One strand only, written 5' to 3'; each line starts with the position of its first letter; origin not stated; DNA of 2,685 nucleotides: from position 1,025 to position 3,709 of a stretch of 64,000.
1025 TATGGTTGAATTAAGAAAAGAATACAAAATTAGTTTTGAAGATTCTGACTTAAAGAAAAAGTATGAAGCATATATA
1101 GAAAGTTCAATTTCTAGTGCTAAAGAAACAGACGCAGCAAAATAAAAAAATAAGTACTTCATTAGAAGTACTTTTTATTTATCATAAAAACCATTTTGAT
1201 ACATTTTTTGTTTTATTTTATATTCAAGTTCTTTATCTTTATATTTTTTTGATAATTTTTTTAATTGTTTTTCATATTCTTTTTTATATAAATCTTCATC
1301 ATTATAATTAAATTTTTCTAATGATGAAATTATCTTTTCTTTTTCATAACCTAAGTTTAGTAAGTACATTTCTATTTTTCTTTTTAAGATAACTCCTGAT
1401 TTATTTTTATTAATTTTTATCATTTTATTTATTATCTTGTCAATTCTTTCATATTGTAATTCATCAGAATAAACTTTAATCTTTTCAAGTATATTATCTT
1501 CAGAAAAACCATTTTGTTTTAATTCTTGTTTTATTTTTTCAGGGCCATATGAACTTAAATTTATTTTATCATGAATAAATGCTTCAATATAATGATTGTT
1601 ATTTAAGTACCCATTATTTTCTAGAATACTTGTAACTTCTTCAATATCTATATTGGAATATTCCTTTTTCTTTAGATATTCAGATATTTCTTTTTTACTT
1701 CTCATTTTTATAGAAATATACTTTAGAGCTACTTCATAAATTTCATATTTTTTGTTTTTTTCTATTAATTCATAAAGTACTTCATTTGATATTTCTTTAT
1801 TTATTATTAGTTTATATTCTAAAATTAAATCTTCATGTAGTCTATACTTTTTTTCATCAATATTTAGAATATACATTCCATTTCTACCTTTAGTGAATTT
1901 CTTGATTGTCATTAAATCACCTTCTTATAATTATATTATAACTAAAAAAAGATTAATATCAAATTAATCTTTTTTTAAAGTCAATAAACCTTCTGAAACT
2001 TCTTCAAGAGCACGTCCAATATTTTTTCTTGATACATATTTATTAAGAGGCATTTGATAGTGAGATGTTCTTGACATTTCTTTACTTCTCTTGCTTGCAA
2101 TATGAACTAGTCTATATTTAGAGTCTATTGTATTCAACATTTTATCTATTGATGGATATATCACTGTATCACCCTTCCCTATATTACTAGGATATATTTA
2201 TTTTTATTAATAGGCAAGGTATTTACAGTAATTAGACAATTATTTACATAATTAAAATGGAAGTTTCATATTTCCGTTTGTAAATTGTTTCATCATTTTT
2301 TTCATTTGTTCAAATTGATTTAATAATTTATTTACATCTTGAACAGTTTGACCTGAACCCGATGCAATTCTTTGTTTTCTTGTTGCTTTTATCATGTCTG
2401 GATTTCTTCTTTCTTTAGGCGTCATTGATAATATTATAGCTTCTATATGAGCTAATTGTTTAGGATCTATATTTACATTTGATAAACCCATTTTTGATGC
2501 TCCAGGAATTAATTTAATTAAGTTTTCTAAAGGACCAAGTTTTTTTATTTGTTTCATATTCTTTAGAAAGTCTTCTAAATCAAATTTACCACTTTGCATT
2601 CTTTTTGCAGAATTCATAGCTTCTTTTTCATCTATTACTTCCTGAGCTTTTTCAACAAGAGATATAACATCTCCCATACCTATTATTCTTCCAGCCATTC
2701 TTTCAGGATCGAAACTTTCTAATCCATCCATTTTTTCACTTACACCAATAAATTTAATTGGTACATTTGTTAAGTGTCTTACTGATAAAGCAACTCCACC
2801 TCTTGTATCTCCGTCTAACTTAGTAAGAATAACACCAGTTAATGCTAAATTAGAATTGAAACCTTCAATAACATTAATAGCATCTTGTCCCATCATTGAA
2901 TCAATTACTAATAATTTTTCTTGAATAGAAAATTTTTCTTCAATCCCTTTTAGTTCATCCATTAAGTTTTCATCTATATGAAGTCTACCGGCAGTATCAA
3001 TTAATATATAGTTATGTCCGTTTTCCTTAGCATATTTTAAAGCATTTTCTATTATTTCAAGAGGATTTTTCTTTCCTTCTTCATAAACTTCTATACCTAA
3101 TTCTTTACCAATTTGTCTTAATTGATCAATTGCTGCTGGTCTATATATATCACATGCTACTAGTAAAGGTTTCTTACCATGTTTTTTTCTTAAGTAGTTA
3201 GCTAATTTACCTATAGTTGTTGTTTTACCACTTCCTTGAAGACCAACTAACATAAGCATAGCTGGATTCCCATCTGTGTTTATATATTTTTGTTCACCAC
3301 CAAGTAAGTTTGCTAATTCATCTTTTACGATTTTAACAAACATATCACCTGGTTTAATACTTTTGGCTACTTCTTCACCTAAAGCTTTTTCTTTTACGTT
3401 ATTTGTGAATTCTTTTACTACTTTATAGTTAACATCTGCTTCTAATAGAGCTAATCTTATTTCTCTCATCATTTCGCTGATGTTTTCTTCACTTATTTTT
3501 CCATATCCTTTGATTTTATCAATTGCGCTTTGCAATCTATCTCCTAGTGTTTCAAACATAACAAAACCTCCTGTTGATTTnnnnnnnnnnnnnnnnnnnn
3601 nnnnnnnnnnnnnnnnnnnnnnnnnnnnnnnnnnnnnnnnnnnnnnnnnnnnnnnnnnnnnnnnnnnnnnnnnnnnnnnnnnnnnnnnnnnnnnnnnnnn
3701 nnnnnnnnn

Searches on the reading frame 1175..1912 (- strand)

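Call 3: search_protein_families(library=pfam, proteins=[window:1175-1912:-], max_evalue=0.01)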
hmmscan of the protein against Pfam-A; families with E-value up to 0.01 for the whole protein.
window:1175-1912:- (245 aa): 3 families
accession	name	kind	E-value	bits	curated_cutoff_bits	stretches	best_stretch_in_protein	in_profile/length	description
PF21982.2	RecX_HTH1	-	1.9e-09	37.8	26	1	59-93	2-36/40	RecX, first three-helix domain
PF02631.22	RecX_HTH2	-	6.6e-09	36.3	26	1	108-141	5-38/42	RecX, second three-helix domain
PF09288.16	UBA_3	-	0.0042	17.3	20.4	0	184-207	16-39/55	Fungal ubiquitin-associated domain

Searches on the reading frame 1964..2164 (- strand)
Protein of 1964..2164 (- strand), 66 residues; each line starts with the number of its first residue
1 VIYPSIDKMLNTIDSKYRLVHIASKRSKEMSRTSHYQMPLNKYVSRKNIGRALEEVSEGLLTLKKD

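Call 3: search_protein_families(library=pfam, proteins=[window:1964-2164:-], max_evalue=0.01)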
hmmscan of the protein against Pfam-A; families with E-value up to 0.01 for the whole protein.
window:1964-2164:- (66 aa): 1 family
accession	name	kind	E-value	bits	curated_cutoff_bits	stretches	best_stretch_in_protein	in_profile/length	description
PF01192.27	RNA_pol_Rpb6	-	7.1e-11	42.4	26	1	9-62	2-52/53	RNA polymerase Rpb6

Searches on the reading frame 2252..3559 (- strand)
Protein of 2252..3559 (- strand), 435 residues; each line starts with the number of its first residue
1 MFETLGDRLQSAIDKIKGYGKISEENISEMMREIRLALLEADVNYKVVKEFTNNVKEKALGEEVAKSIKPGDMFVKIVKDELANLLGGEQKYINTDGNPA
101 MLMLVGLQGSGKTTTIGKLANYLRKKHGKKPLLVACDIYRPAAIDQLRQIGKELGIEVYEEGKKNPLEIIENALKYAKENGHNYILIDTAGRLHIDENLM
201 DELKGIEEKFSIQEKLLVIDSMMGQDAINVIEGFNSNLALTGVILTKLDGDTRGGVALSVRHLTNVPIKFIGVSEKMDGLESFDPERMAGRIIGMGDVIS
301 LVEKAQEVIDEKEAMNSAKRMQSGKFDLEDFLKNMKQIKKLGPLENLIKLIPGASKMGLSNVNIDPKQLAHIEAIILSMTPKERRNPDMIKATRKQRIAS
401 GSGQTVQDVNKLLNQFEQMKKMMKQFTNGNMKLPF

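Call 3: search_protein_families(library=pfam, proteins=[window:2252-3559:-], max_evalue=0.01)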
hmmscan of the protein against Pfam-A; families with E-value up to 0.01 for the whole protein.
window:2252-3559:- (435 aa): 12 families
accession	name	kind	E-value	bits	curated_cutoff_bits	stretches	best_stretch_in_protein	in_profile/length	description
PF00448.28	SRP54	-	1.5e-73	247.1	22.7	1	100-293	2-195/196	SRP54-type protein, GTPase domain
PF02978.25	SRP_SPB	-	3e-35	120.9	27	1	325-423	1-91/91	Signal peptide binding domain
PF02881.24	SRP54_N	-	1.3e-24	86.7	22.4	1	5-82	1-75/75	SRP54-type protein, helical bundle domain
PF13401.12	AAA_22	-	1.3e-06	29.2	27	1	99-208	5-109/130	AAA domain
PF06414.18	Zeta_toxin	-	2.2e-06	27.7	22.3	1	89-190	7-104/199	Zeta toxin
PF02492.25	cobW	-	6e-05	23.1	20.7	1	102-249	3-154/180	CobW/HypB/UreG, nucleotide-binding domain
PF01656.29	CbiA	-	0.00011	22.6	25.4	1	109-254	9-89/125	CobQ/CobB/MinD/ParA nucleotide binding domain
PF13191.12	AAA_16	-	0.00028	21.9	32.6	1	96-157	21-85/167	AAA ATPase domain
PF04851.21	ResIII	-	0.00034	21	22.5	1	100-220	24-132/164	Type III restriction enzyme, res subunit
PF13614.12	AAA_31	-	0.00087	19.7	27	0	109-138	12-40/177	AAA domain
PF01926.29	MMR_HSR1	-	0.0021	18.6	21.9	0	177-221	41-85/113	50S ribosome-binding GTPase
PF13245.12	AAA_19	-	0.0084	16.7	25.1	0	93-140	5-52/134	AAA domain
